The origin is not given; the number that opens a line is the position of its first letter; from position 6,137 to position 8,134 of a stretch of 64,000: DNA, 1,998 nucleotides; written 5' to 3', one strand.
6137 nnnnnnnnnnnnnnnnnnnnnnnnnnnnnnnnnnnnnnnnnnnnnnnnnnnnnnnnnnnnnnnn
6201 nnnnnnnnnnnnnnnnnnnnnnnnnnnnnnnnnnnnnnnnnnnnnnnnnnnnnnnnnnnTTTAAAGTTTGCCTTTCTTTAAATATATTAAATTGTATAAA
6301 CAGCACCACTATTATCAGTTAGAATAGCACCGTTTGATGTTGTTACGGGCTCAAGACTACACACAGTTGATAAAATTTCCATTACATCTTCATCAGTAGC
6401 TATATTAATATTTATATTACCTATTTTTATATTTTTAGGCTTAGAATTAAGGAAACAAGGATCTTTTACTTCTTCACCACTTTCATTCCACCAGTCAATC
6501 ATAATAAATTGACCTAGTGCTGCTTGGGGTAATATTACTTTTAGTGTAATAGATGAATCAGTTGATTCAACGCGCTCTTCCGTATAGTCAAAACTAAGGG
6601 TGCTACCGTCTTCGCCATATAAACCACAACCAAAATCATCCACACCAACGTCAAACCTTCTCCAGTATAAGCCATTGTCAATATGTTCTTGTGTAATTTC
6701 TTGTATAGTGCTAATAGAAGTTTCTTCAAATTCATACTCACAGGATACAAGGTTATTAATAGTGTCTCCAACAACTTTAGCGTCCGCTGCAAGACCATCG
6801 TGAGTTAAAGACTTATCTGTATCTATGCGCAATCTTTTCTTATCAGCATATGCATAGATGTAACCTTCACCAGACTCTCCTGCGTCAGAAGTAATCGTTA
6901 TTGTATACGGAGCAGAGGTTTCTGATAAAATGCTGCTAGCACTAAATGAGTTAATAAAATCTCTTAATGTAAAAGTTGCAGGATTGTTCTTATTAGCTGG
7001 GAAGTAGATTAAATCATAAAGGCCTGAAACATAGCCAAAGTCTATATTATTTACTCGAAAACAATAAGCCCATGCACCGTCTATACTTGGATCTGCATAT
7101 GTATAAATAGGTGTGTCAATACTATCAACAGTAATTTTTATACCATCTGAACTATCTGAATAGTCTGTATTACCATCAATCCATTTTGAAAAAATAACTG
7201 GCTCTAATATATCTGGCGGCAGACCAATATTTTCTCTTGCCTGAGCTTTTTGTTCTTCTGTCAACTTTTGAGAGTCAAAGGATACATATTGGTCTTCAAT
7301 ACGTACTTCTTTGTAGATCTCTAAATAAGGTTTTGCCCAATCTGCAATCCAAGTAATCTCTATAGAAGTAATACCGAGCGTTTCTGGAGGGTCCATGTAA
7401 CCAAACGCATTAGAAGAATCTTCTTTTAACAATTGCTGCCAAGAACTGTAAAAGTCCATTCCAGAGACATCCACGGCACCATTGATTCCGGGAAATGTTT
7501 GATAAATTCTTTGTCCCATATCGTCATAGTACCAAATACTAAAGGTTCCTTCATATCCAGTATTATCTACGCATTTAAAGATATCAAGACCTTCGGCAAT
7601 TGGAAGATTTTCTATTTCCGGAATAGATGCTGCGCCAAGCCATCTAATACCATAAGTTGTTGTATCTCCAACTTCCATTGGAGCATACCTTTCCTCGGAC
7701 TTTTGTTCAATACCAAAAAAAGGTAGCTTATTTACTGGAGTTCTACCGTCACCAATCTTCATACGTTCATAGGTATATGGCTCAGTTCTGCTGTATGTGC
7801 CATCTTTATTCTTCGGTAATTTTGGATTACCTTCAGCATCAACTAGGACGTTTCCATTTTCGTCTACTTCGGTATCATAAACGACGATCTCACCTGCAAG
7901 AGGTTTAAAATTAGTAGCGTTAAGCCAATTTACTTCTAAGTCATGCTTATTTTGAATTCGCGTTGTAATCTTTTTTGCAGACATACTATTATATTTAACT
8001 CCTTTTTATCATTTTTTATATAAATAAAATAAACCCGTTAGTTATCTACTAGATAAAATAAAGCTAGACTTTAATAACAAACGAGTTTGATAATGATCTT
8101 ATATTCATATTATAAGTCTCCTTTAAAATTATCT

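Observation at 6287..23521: A shared ~55-aa N-terminal anchor motif heads six different fibre proteins (plus an 85-aa anchor-only ORF)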

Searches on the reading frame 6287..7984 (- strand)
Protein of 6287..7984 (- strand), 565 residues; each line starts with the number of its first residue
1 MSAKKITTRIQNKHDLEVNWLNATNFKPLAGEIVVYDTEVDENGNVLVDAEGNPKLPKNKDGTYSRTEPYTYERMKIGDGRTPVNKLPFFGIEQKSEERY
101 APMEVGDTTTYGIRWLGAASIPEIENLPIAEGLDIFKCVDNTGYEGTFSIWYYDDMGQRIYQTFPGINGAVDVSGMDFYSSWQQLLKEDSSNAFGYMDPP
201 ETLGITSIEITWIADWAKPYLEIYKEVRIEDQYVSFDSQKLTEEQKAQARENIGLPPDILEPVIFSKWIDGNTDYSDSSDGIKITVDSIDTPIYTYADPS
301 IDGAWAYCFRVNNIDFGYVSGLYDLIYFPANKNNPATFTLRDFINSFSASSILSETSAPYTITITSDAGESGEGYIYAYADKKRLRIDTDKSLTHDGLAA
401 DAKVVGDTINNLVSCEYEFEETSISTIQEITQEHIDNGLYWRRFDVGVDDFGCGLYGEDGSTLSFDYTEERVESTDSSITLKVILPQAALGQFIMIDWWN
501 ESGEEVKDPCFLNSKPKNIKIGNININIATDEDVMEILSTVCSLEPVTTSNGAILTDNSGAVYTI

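Call 5: search_protein_families(library=pfam, proteins=[window:6287-7984:-], max_evalue=1)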
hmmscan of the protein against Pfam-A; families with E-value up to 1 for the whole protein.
window:6287-7984:- (565 aa): 2 families
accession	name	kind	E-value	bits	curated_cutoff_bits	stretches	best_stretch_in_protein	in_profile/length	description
PF22875.4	Glu2-Pro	-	0.011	16.2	27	0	479-506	4-31/130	Glu2-Pro domain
PF18454.7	Mtd_N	-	0.13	12.7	26.3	0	10-35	1-23/37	Major tropism determinant N-terminal domain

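Call 10: search_protein_families(library=phrogs, proteins=[window:6287-7984:-], max_evalue=0.01)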
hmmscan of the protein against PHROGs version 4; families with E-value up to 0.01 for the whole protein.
window:6287-7984:- (565 aa): 0 families

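Call 13: search_protein_families(library=ncbifam, proteins=[window:6287-7984:-], max_evalue=1)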
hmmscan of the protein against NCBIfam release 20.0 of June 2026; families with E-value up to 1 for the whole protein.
window:6287-7984:- (565 aa): 0 families
